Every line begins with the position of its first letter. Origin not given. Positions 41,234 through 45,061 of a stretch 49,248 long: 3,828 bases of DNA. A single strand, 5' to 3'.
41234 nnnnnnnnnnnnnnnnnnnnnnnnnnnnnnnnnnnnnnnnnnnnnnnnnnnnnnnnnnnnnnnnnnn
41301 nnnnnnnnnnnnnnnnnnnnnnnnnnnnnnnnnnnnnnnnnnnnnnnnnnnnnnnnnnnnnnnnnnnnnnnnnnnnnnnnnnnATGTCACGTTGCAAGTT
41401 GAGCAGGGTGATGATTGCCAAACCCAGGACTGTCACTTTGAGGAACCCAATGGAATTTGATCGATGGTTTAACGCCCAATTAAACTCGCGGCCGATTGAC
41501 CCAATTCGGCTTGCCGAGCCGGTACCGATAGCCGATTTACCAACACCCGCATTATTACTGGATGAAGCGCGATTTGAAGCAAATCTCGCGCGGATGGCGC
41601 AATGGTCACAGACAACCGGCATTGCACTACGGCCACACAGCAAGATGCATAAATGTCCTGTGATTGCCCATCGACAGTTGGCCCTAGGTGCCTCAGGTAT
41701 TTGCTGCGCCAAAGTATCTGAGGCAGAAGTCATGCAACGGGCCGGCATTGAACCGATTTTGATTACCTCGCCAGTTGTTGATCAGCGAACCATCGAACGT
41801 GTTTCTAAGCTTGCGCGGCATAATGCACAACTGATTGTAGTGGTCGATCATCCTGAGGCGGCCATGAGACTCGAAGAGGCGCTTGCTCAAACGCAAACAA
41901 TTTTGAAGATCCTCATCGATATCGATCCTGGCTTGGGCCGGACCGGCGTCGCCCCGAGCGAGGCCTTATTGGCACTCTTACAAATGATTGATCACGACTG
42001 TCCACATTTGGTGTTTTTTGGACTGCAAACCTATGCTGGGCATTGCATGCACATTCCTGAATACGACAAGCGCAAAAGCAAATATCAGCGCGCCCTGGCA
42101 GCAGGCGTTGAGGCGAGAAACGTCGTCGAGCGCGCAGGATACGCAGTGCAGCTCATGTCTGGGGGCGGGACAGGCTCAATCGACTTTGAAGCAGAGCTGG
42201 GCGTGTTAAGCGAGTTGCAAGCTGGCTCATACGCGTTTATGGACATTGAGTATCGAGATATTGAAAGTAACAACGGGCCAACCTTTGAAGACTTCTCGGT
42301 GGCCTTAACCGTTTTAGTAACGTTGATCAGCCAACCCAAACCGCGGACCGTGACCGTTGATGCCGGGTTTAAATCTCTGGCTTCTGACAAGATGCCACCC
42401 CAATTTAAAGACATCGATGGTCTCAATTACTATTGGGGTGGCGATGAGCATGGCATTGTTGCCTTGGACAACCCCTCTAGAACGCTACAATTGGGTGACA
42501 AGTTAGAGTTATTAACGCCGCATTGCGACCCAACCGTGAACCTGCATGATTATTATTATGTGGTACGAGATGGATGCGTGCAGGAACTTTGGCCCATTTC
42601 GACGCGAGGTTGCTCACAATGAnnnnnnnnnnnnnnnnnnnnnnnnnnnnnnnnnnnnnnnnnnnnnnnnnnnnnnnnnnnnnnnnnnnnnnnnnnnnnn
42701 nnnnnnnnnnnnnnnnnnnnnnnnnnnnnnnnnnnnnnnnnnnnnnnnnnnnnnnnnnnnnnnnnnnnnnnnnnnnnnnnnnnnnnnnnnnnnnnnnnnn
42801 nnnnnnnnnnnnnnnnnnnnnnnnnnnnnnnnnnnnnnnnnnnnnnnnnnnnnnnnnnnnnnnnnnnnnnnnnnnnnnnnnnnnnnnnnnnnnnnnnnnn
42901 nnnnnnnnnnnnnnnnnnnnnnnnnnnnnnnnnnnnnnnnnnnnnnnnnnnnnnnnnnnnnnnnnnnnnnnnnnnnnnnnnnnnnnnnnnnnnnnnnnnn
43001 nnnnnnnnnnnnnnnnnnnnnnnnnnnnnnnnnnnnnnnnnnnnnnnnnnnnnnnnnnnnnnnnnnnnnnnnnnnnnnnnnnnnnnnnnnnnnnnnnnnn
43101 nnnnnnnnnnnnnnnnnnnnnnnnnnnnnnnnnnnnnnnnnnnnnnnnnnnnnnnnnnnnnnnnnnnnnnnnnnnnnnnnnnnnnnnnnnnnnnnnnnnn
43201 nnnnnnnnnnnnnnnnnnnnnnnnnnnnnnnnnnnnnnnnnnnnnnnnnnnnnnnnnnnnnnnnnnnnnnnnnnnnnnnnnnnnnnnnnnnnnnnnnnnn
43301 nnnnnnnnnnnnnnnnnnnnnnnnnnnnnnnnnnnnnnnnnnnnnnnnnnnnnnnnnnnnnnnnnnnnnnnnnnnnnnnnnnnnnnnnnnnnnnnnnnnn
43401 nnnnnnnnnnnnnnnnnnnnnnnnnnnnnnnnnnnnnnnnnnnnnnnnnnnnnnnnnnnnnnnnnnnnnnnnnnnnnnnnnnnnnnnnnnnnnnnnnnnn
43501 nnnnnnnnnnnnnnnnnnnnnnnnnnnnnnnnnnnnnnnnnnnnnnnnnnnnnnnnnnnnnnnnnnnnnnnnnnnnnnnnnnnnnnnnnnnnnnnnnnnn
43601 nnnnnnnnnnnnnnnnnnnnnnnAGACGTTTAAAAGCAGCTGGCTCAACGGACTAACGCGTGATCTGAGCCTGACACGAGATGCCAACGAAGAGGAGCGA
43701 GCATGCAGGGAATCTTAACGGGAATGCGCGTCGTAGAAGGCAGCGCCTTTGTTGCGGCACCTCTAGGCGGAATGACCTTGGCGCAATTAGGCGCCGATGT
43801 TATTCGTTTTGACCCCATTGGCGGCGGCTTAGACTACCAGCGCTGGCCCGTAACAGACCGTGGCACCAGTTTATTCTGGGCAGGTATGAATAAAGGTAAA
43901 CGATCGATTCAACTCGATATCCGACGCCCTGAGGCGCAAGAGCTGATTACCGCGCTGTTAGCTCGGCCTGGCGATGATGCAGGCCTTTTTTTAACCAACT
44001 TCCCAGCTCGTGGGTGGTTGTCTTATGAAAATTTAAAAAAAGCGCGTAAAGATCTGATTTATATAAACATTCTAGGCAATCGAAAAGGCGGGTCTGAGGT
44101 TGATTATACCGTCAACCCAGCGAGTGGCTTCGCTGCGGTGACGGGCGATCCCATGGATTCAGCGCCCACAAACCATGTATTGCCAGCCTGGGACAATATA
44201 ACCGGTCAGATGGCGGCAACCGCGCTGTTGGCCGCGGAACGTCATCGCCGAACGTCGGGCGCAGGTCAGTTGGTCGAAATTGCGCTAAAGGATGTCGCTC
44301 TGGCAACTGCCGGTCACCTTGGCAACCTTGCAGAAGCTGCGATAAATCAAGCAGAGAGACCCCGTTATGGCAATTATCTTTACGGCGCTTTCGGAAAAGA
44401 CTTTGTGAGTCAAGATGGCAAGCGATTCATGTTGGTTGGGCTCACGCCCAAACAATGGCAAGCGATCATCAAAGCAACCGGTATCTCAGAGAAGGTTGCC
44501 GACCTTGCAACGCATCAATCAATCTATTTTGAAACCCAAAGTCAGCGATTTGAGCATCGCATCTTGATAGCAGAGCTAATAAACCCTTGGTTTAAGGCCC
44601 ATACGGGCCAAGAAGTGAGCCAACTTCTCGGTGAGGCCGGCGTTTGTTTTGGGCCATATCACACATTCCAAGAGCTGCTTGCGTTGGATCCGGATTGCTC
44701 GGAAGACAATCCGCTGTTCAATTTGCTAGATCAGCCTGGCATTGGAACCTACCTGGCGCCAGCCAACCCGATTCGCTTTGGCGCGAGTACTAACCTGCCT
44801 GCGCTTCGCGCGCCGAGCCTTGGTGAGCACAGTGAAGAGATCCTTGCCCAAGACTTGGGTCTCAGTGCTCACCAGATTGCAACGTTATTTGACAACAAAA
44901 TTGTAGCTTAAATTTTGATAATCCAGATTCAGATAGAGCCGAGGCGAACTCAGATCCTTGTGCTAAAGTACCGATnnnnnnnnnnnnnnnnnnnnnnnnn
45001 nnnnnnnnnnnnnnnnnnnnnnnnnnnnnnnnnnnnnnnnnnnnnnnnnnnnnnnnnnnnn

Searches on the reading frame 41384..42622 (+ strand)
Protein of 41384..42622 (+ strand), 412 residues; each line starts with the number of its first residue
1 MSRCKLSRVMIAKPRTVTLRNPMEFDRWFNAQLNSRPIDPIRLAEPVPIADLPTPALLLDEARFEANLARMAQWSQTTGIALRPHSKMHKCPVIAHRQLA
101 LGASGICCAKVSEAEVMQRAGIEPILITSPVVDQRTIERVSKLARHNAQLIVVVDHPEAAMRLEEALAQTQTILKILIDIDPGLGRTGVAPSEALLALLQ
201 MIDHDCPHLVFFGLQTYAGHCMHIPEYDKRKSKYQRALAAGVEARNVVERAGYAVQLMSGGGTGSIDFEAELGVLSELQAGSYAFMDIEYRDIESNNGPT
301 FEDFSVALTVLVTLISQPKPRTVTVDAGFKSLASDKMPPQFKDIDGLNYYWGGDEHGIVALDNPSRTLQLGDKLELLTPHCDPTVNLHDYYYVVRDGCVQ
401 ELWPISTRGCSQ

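Call 88: search_protein_families(library=pfam, max_evalue=0.000001, proteins=[window:41384-42622:+])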
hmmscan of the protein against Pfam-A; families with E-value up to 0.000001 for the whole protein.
window:41384-42622:+ (412 aa): 2 families
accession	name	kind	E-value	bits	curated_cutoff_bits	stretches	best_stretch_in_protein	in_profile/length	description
PF01168.26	Ala_racemase_N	-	7.8e-23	81.8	24.1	1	60-286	2-217/220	Alanine racemase, N-terminal domain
PF14031.13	D-ser_dehydrat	-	8.2e-20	71.7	22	1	307-394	1-97/97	Putative serine dehydratase domain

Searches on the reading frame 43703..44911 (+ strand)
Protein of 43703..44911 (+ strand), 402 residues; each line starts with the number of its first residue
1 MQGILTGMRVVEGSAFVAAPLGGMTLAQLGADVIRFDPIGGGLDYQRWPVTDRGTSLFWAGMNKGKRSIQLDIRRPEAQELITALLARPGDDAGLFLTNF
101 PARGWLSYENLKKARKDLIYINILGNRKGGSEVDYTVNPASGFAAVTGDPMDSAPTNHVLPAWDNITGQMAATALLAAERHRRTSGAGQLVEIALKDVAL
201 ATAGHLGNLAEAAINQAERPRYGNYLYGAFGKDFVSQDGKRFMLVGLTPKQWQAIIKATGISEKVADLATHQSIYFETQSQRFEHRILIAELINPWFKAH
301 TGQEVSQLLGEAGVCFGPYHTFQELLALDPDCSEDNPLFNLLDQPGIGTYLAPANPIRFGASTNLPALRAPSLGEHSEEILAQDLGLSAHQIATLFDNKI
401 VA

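Call 88: search_protein_families(library=pfam, max_evalue=0.000001, proteins=[window:43703-44911:+])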
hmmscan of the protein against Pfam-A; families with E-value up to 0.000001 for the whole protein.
window:43703-44911:+ (402 aa): 1 family
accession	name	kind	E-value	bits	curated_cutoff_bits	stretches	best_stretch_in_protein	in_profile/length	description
PF02515.22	CoA_transf_3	-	7.6e-57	193.5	23.3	1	5-377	1-366/366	CoA-transferase family III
